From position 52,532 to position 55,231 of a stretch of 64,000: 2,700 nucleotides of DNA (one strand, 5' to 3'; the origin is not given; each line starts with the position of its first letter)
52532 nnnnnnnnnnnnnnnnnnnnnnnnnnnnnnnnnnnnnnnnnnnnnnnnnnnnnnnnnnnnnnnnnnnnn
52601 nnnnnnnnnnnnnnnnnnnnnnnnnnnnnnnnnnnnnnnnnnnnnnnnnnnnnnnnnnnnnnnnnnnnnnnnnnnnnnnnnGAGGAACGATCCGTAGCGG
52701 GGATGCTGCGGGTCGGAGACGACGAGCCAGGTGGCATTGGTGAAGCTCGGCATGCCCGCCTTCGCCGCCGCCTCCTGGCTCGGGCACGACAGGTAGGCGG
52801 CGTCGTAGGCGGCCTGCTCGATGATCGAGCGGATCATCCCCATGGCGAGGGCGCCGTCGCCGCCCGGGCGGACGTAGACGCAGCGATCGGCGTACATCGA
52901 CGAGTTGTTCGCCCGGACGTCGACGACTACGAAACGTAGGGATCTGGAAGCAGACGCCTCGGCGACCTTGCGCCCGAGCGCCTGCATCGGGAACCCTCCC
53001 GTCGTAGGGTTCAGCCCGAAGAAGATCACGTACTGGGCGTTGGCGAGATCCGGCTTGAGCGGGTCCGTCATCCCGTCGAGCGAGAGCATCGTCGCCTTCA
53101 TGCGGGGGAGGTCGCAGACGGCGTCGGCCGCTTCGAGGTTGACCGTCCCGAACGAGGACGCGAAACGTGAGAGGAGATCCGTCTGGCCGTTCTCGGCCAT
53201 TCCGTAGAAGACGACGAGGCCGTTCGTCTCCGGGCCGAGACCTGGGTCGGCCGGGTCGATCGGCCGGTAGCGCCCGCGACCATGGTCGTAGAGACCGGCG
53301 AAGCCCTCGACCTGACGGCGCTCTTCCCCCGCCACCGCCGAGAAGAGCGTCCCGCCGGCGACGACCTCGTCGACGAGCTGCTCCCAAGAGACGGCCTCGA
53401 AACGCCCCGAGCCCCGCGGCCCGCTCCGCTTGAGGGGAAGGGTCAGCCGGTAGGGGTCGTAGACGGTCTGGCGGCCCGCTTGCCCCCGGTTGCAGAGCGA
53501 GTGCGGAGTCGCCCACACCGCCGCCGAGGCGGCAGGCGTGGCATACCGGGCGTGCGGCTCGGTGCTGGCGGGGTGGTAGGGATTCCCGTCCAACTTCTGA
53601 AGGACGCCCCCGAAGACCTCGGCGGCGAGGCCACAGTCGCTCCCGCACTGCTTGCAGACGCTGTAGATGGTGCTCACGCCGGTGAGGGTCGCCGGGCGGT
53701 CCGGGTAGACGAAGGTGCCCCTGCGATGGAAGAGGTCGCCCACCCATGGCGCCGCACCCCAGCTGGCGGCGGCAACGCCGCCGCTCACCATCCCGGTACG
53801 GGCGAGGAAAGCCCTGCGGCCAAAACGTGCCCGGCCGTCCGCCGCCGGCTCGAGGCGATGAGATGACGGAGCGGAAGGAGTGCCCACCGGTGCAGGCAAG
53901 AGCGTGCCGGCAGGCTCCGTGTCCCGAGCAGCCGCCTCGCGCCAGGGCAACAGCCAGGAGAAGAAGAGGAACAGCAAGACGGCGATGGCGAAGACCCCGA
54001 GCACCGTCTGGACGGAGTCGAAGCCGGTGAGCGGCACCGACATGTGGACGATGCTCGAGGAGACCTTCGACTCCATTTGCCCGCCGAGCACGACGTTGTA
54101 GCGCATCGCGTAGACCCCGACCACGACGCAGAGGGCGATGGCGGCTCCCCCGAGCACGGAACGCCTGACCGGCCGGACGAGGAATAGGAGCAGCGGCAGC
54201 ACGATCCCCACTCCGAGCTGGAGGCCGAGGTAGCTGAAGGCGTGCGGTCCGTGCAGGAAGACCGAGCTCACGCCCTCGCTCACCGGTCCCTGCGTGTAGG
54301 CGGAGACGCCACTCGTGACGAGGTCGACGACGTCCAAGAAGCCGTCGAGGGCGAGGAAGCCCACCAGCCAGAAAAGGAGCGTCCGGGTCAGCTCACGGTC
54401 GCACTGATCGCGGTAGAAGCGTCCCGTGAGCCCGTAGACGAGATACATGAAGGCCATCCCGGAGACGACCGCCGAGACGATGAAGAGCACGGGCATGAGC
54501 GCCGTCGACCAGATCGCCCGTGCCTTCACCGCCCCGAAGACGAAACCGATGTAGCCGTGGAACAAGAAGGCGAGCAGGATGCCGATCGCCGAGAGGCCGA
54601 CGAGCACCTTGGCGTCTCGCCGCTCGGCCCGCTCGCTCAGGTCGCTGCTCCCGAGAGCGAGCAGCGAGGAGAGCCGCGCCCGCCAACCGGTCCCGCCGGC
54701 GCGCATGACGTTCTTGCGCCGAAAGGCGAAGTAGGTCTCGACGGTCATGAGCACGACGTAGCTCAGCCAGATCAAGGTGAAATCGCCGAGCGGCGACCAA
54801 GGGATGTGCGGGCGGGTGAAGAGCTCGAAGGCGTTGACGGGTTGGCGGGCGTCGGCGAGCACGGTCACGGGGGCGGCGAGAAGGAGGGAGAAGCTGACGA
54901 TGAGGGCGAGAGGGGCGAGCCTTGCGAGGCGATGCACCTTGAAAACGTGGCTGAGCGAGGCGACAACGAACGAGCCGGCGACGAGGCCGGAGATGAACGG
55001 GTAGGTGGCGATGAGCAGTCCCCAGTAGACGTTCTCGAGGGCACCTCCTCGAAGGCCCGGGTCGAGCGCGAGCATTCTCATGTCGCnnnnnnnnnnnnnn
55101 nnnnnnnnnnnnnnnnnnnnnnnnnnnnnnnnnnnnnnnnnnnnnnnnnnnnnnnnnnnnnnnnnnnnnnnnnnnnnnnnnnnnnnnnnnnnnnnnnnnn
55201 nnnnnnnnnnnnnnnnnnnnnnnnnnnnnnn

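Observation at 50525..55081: Membrane anchor and molybdoenzyme catalytic subunit encoded as one 1,518-codon polypeptide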

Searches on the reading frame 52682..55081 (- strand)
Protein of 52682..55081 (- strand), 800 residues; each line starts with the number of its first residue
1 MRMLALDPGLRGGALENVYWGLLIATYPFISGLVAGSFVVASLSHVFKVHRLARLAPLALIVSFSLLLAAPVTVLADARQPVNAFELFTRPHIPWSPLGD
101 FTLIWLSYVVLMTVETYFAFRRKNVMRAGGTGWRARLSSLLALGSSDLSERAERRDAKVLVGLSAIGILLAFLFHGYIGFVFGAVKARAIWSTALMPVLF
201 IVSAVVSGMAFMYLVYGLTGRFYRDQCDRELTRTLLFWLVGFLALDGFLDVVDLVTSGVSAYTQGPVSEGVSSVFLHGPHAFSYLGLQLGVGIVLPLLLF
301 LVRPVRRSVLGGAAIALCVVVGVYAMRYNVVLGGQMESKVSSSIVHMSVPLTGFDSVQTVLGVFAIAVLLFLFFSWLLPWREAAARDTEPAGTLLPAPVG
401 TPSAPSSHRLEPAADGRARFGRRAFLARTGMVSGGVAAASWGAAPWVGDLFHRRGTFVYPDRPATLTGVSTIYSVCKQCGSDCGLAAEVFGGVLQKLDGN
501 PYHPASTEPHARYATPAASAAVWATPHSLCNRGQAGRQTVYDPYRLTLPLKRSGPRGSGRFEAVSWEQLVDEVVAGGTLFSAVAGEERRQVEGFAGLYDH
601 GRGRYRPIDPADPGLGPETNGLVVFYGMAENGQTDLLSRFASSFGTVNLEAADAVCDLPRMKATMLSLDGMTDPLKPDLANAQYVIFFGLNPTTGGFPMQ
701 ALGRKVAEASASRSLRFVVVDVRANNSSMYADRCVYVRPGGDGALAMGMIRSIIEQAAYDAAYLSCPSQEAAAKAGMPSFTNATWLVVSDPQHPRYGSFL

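Call 32: search_protein_representatives(protein=window:52682-55081:-)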
Query: 800 residues. Proteins with E-value up to 0.001 (for the whole library): 4183; up to 1e-10: 1091; up to 1e-30: 168. The best 150 are listed.
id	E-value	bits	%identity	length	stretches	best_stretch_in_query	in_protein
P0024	1.4e-158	545.9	63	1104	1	416-800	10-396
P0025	9.2e-128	444.0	56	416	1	11-389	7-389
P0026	4.2e-110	385.6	49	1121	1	437-800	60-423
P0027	1.8e-93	330.5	47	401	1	15-388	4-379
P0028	1.1e-88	314.7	33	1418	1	16-799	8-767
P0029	8.6e-88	311.8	48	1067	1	444-800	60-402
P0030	4.8e-77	276.2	33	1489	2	9-582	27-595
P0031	3.0e-76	273.6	42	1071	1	469-800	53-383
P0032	4.3e-76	273.1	39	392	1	11-384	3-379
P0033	2.0e-73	264.3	43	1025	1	440-799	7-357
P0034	2.7e-72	260.5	41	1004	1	422-799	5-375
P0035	1.7e-70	254.6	62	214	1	196-396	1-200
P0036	6.0e-70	252.8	35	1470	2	18-581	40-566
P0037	5.7e-67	242.9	43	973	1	422-790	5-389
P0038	5.4e-65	236.4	41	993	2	421-596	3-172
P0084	1.5e-46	175.3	32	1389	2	473-800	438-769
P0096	1.1e-43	165.9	32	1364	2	282-797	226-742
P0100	3.0e-42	161.2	31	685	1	16-385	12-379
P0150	4.1e-35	137.5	30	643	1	17-439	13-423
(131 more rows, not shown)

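Call 34: list_cluster_members(proteins=[P0028, P0030, P0036, P0084, P0096, P0150, P0100, P0001])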
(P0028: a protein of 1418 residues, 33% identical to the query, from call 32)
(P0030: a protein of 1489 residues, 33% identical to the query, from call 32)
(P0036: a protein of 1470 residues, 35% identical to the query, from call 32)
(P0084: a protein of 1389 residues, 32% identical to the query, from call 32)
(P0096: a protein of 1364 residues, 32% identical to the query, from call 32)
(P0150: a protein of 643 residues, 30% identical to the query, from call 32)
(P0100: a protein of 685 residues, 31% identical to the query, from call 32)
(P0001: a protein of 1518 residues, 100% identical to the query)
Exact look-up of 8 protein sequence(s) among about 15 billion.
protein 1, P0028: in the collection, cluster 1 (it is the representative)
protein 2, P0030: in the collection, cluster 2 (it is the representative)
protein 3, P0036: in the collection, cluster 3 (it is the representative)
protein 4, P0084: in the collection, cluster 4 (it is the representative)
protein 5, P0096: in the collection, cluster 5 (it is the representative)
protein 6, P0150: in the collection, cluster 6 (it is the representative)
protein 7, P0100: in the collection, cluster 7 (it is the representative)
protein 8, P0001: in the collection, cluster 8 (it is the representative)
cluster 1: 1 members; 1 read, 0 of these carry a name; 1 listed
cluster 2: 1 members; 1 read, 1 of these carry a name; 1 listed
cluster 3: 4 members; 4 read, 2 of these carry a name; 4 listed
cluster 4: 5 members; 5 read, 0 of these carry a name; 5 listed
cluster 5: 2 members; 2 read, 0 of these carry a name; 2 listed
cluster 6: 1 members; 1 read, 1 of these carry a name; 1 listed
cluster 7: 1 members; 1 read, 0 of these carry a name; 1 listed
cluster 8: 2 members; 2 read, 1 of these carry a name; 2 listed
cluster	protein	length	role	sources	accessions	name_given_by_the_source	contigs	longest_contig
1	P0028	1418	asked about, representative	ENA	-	-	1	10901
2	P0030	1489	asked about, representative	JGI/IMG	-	anaerobic selenocysteine-containing dehydrogenase/Ni/Fe-hydrogenase subunit HybB-like ...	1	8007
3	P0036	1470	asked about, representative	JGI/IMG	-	-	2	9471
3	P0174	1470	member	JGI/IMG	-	anaerobic selenocysteine-containing dehydrogenase/Ni/Fe-hydrogenase subunit HybB-like ...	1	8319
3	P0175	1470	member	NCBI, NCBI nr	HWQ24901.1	MAG TPA: NrfD/PsrC family molybdoenzyme membrane anchor subunit [Gaiellaceae bacterium] | NrfD/PsrC family molybdoenzyme membrane anchor subunit [Gaiellaceae bacterium]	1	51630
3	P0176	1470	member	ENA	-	-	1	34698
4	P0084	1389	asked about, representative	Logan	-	-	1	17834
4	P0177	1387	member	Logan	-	-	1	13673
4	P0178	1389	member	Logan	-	-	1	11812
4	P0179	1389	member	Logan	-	-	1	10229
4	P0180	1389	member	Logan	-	-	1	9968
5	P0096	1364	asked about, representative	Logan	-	-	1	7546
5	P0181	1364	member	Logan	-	-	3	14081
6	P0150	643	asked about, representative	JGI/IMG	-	tetrathionate reductase subunit C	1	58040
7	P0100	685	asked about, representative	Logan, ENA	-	-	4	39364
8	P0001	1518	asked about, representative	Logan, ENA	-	-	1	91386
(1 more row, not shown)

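Call 35: find_homologous_proteins(query=P0036, max_evalue=1e-20)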
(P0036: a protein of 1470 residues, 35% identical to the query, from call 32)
Query P0036 (1470 aa): 45 proteins with E <= 1e-20 among 8000 candidates.
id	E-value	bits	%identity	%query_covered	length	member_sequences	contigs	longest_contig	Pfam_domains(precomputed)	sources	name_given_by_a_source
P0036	0.0e+0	3381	100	100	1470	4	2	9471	PF00384.28,PF01568.28,PF03916.20,PF04879.22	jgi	-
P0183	0.0e+0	2928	85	100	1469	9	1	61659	PF00384.28,PF01568.28,PF03916.20,PF04879.22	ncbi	-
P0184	0.0e+0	2925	84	100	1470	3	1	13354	PF00384.28,PF01568.28,PF03916.20,PF04879.22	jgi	-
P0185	0.0e+0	2924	85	100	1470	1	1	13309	PF00384.28,PF01568.28,PF03916.20,PF04879.22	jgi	jgi:anaerobic selenocysteine-containing dehydrogenase/Ni/Fe-hydrogenase subunit HybB-like protein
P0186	0.0e+0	2889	84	100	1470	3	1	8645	PF00384.28,PF01568.28,PF03916.20,PF04879.22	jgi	jgi:anaerobic selenocysteine-containing dehydrogenase/Ni/Fe-hydrogenase subunit HybB-like protein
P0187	0.0e+0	2848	82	100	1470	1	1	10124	PF00384.28,PF01568.28,PF03916.20,PF04879.22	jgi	jgi:anaerobic selenocysteine-containing dehydrogenase/Ni/Fe-hydrogenase subunit HybB-like protein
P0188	0.0e+0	2827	81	100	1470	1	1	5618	PF00384.28,PF01568.28,PF03916.20,PF04879.22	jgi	jgi:anaerobic selenocysteine-containing dehydrogenase/Ni/Fe-hydrogenase subunit HybB-like protein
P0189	0.0e+0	2825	81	100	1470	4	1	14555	PF00384.28,PF01568.28,PF03916.20,PF04879.22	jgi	-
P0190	0.0e+0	2823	81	100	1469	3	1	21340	PF00384.28,PF01568.28,PF03916.20,PF04879.22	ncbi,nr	ncbi:MAG TPA: NrfD/PsrC family molybdoenzyme membrane anchor subunit [Gaiellaceae bacterium]|nr:NrfD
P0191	0.0e+0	2822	82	100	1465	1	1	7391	PF00384.28,PF01568.28,PF03916.20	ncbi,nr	ncbi:MAG TPA: NrfD/PsrC family molybdoenzyme membrane anchor subunit [Gaiellaceae bacterium]|nr:NrfD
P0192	0.0e+0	2817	82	100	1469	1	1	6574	PF00384.28,PF01568.28,PF03916.20,PF04879.22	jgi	jgi:anaerobic selenocysteine-containing dehydrogenase/Ni/Fe-hydrogenase subunit HybB-like protein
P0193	0.0e+0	2795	80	100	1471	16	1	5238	PF00384.28,PF01568.28,PF03916.20,PF04879.22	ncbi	-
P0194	0.0e+0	2789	81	100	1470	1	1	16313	PF00384.28,PF01568.28,PF03916.20,PF04879.22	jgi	jgi:anaerobic selenocysteine-containing dehydrogenase/Ni/Fe-hydrogenase subunit HybB-like protein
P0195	0.0e+0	2789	80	100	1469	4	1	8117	PF00384.28,PF01568.28,PF03916.20,PF04879.22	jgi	-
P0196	0.0e+0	2788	81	100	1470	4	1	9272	PF00384.28,PF01568.28,PF03916.20,PF04879.22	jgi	jgi:anaerobic selenocysteine-containing dehydrogenase/Ni/Fe-hydrogenase subunit HybB-like protein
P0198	0.0e+0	2760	81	100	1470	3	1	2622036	PF00384.28,PF01568.28,PF03916.20,PF04879.22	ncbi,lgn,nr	ncbi:MAG: hypothetical protein KatS3mg012_2409 [Gaiellaceae bacterium]|nr:MAG: hypothetical protein 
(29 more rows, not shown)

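Call 45: find_encoding_contigs(protein=P0198, flank=6000, max_places=2)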
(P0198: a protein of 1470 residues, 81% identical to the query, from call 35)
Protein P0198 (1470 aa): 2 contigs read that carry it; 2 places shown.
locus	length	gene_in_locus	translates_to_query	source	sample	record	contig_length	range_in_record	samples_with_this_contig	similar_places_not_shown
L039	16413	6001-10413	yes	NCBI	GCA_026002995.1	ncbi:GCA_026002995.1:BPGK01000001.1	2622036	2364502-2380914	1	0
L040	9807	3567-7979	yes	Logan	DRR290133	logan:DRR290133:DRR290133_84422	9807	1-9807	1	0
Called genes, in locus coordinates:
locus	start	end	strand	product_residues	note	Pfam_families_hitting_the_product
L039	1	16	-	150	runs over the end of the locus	PF00300:His_Phos_1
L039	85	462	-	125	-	PF00293:NUDIX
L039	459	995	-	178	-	PF05235:CHAD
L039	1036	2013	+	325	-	-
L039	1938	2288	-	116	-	PF12840:HTH_20, PF01022:HTH_5, PF12802:MarR_2 (faint), PF13412:HTH_24 (faint)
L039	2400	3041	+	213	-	PF21234:Phosphatase-like_N, PF01451:LMWPc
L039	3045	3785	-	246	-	PF01925:TauE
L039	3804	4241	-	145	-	PF02566:OsmC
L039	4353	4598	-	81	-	PF20058:DUF6457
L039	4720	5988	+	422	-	PF13187:Fer4_9 (faint), PF13237:Fer4_10 (weak), PF13247:Fer4_11, PF12797:Fer4_2 (weak), PF00037:Fer4 (weak), PF12837:Fer4_6, PF13237:Fer4_10 (weak), PF13247:Fer4_11 (weak), +1 more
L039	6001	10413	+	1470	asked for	PF03916:NrfD, PF04879:Molybdop_Fe4S4 (weak), PF00384:Molybdopterin, PF01568:Molydop_binding (weak)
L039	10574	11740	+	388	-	PF01758:SBF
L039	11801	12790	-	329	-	PF12849:PBP_like_2, PF12727:PBP_like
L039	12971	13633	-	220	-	PF01895:PhoU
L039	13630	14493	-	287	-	PF00005:ABC_tran, PF02463:SMC_N (faint), PF13304:AAA_21 (faint)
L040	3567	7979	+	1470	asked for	PF03916:NrfD, PF04879:Molybdop_Fe4S4 (weak), PF00384:Molybdopterin, PF01568:Molydop_binding (weak)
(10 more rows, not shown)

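Call 54: find_encoding_contigs(protein=P0028, flank=5000, max_places=2)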
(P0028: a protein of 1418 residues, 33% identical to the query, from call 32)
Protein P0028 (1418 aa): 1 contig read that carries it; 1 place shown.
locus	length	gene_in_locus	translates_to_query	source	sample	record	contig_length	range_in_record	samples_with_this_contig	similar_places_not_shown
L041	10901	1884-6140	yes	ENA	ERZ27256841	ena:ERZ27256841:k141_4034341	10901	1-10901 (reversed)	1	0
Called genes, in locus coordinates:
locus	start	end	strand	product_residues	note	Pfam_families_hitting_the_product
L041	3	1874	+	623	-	?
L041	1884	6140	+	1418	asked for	PF03916:NrfD, PF04879:Molybdop_Fe4S4 (weak), PF00384:Molybdopterin, PF01568:Molydop_binding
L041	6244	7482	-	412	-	PF07690:MFS_1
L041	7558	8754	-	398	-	PF13593:SBF_like, PF01758:SBF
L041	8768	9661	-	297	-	PF01022:HTH_5 (weak), PF12802:MarR_2 (faint), PF12840:HTH_20, PF01451:LMWPc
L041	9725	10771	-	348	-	PF12849:PBP_like_2, PF01547:SBP_bac_1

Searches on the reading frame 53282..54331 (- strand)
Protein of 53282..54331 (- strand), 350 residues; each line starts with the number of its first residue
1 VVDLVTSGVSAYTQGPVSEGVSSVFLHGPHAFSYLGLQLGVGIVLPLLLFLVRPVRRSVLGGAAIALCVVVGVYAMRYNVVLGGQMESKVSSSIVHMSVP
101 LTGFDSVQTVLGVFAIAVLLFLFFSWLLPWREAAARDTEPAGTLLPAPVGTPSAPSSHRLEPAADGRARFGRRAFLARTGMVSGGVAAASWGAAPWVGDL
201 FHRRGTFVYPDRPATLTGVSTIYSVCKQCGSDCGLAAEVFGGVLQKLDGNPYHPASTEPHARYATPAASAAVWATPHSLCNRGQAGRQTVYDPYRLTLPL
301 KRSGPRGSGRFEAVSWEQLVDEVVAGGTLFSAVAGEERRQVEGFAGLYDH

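Call 65: find_related_loci(query=window:53282-54331:-, collection=metagenome_contigs, flank=3000)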
Query window:53282-54331:- (350 aa) in metagenome_contigs; peptide patterns used: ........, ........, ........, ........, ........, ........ (x = any residue, [..] = any of these).
146 stretches matched a pattern; 16 encode a relative of the query (tblastn E <= 1e-3); 16 distinct loci.
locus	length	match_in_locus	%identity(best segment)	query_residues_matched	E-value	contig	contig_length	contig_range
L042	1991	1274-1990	53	2-213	2e-64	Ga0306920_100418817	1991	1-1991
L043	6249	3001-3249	38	219-323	3e-13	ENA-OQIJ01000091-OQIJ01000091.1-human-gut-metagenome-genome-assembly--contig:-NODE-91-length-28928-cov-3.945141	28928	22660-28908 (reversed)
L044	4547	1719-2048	34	205-337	5e-11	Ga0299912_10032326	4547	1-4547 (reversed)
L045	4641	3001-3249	32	220-318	2e-10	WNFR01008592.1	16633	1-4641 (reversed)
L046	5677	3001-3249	32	220-318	2e-10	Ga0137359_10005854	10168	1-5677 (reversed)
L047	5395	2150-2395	32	227-325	2e-8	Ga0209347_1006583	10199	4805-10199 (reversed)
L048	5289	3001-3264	34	212-325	6e-8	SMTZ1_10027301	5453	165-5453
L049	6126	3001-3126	50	278-323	6e-7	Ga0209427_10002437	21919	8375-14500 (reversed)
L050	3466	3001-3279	31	205-320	1e-6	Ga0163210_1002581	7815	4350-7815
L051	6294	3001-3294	30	198-325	4e-6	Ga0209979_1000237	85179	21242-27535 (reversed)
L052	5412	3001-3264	32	212-325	4e-6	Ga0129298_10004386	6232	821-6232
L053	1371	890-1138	29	220-325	2e-6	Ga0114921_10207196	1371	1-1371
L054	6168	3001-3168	42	264-325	4e-6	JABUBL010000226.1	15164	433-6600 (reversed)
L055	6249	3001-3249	28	220-325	5e-6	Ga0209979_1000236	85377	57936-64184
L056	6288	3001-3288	30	205-323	8e-6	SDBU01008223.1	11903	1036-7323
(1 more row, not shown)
